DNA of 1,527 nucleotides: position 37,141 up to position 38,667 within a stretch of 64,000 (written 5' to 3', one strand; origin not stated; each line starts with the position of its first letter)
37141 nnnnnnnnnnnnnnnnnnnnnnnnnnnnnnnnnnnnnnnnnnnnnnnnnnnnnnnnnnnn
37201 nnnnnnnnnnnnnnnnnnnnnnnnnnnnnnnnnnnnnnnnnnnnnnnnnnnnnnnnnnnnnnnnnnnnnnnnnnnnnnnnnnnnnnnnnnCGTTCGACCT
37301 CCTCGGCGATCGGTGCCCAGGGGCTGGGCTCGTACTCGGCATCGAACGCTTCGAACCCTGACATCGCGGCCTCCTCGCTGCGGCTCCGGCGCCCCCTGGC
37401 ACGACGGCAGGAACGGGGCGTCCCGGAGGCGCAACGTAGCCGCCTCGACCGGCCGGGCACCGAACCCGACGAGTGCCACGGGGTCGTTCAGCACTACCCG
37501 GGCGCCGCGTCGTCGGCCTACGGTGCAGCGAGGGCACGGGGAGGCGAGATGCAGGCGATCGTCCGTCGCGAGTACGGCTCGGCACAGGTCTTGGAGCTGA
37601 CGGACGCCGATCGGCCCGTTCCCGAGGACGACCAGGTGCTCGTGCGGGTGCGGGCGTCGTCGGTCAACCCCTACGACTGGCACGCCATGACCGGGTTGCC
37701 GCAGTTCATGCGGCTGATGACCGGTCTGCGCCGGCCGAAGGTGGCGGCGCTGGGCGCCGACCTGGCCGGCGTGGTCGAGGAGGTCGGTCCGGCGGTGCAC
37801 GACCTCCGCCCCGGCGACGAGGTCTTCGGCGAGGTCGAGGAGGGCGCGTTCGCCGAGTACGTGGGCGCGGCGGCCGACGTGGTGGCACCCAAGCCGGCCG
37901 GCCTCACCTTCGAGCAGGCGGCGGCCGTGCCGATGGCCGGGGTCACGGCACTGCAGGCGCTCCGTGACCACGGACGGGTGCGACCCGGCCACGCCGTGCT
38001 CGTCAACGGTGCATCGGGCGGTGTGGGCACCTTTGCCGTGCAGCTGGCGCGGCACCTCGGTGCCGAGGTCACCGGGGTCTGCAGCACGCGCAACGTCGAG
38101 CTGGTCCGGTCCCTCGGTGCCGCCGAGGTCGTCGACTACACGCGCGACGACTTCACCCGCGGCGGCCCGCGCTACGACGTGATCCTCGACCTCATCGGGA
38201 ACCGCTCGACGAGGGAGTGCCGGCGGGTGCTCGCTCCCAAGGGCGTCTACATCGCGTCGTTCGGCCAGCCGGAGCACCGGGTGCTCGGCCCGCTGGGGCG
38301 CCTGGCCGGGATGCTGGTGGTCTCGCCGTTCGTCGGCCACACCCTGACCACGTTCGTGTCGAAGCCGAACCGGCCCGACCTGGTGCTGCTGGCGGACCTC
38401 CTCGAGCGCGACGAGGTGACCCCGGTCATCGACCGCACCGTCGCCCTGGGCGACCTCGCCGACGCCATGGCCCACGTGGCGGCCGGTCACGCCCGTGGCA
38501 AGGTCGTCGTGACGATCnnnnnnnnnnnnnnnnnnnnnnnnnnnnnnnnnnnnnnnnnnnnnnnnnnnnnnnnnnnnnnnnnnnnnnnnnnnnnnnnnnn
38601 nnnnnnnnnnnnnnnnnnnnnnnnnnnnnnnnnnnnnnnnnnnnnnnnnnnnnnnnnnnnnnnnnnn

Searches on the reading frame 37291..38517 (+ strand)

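Call 37: search_protein_families(library=pfam, proteins=[window:37291-38517:+], max_evalue=0.001)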
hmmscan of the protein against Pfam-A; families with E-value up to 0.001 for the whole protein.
window:37291-38517:+ (409 aa): 3 families
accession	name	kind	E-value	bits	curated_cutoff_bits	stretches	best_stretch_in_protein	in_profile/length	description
PF13602.12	ADH_zinc_N_2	-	4.2e-24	86.4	27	1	275-407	1-134/134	Zinc-binding dehydrogenase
PF08240.17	ADH_N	-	1.1e-14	54.9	23.5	1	113-202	2-103/104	Alcohol dehydrogenase GroES-like domain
PF00107.32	ADH_zinc_N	-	1.5e-12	48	31.8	1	244-320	1-85/129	Zinc-binding dehydrogenase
